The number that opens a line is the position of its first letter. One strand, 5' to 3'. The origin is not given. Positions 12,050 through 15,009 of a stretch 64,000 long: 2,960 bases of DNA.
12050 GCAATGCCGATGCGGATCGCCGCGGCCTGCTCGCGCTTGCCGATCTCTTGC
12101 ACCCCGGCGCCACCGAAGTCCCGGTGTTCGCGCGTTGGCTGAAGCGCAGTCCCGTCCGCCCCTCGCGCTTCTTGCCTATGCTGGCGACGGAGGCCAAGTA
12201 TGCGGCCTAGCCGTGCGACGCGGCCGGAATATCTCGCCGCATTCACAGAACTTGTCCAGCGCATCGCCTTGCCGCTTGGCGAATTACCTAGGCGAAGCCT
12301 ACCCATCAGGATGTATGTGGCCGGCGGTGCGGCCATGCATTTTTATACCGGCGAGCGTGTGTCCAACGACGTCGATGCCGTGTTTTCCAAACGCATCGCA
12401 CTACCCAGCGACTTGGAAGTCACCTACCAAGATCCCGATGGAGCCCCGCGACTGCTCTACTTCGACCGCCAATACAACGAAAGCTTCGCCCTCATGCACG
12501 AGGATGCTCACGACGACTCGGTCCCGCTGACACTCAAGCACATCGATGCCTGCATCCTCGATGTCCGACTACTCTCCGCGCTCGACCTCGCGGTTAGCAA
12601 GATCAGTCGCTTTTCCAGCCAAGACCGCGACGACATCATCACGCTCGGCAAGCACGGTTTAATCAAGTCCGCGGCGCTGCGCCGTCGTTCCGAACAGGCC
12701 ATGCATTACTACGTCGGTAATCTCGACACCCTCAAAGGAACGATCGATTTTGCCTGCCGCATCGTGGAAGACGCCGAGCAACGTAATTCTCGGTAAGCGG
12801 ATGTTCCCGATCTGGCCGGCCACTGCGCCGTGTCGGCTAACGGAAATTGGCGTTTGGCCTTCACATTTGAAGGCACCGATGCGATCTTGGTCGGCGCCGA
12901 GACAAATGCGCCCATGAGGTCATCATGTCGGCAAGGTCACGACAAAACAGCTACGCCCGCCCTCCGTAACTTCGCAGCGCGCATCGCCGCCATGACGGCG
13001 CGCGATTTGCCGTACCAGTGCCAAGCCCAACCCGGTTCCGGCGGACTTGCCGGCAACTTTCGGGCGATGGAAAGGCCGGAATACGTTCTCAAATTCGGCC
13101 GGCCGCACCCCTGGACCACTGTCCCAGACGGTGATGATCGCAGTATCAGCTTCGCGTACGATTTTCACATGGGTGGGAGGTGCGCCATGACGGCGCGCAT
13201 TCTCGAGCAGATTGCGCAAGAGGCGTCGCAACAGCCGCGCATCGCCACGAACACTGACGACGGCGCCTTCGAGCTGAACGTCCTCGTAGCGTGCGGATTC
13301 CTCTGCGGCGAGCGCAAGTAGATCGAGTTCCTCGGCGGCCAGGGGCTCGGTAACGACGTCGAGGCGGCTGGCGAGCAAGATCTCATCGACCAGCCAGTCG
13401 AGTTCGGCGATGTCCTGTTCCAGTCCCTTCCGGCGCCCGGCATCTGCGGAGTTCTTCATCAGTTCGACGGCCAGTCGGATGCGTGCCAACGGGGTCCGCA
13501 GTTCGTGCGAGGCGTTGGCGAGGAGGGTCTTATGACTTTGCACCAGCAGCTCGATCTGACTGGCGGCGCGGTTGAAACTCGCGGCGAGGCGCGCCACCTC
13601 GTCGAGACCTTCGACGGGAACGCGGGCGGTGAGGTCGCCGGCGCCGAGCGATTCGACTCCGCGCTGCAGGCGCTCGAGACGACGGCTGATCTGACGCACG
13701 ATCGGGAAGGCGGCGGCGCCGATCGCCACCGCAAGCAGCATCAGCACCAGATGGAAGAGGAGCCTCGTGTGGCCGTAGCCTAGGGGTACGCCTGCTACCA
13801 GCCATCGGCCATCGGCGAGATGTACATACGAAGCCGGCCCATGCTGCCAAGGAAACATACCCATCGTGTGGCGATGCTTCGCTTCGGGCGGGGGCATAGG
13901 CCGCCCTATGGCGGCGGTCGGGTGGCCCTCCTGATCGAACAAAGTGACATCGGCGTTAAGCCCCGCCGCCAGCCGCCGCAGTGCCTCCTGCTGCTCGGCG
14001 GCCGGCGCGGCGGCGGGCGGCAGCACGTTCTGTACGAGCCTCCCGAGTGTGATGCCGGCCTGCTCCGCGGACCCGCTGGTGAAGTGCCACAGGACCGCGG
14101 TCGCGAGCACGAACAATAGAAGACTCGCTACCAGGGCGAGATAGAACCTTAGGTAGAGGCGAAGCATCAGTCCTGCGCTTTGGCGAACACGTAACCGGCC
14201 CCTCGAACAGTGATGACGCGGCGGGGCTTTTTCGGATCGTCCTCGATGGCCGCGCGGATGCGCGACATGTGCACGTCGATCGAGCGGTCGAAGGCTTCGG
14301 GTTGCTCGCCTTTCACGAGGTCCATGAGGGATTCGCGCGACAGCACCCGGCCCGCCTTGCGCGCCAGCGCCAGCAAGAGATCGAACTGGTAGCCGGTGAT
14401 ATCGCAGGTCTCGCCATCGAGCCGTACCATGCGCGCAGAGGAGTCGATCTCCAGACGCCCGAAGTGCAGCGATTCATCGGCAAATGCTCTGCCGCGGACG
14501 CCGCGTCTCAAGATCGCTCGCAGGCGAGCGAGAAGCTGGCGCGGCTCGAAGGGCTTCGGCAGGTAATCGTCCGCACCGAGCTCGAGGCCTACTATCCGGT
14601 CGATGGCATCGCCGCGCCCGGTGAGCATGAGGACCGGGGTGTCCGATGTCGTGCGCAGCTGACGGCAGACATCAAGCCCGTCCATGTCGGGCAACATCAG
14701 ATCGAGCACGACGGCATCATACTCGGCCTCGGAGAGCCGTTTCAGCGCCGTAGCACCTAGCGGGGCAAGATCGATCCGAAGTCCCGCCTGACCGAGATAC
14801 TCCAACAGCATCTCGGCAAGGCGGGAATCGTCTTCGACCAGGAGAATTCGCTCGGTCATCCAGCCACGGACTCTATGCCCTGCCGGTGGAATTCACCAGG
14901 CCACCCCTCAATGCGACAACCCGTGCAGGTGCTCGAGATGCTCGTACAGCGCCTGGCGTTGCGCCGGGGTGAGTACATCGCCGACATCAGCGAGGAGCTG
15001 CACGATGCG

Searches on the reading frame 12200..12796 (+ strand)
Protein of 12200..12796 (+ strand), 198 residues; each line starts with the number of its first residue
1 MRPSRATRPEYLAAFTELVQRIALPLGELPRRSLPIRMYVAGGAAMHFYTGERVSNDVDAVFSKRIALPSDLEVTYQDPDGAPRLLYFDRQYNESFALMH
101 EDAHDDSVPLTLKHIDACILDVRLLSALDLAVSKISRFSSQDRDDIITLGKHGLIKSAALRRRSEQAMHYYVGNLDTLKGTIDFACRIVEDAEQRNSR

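Call 13: search_protein_families(library=pfam, proteins=[window:12200-12796:+], max_evalue=0.001)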
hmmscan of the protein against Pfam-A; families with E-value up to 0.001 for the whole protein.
window:12200-12796:+ (198 aa): 1 family
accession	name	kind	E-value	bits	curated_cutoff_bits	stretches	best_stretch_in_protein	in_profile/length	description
PF19502.5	DUF6036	-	4.5e-07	30.3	23.6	1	29-164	13-133/164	Nucleotidyltransferase of unknown function (DUF6036)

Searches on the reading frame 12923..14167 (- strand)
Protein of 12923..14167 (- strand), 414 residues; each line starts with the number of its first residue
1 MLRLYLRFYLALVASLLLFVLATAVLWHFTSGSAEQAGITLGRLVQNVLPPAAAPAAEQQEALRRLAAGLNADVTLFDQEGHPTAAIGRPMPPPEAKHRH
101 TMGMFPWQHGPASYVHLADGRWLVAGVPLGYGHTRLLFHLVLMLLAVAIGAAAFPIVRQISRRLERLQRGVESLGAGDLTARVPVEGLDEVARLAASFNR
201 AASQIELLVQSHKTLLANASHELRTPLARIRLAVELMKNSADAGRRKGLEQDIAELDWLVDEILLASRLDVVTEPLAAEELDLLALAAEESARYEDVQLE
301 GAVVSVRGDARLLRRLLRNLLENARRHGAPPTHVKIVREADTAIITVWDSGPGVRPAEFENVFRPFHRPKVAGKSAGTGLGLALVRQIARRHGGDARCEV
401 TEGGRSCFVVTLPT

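Call 13: search_protein_families(library=pfam, proteins=[window:12923-14167:-], max_evalue=0.001)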
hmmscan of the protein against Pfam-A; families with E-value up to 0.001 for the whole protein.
window:12923-14167:- (414 aa): 4 families
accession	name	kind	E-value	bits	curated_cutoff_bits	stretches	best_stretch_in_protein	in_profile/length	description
PF02518.31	HATPase_c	-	3.3e-24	85.9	26.4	1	308-413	1-108/111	Histidine kinase-, DNA gyrase B-, and HSP90-like ATPase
PF00672.30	HAMP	-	7.8e-13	49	25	1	156-206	2-52/53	HAMP domain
PF00512.31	HisKA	-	2.2e-09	37.6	26.9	1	213-270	3-64/66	His Kinase A (phospho-acceptor) domain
PF13581.12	HATPase_c_2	-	0.00011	22.6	27.4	1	318-391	41-111/127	Histidine kinase-like ATPase domain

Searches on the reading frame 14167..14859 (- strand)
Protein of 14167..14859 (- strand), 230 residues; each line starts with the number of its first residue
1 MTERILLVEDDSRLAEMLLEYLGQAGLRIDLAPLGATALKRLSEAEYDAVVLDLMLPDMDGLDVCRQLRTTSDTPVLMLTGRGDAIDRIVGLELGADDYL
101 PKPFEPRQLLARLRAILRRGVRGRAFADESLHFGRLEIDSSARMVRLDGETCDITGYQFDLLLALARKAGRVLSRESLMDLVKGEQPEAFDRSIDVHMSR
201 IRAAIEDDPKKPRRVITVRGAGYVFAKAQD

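Call 13: search_protein_families(library=pfam, proteins=[window:14167-14859:-], max_evalue=0.001)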
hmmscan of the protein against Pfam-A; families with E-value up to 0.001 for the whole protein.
window:14167-14859:- (230 aa): 2 families
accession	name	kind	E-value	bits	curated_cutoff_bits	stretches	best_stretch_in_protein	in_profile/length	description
PF00072.30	Response_reg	-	7e-28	97.5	30.2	1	5-113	1-110/111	Response regulator receiver domain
PF00486.34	Trans_reg_C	-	6.4e-23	81.1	26.2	1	150-225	2-77/77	Transcriptional regulatory protein, C terminal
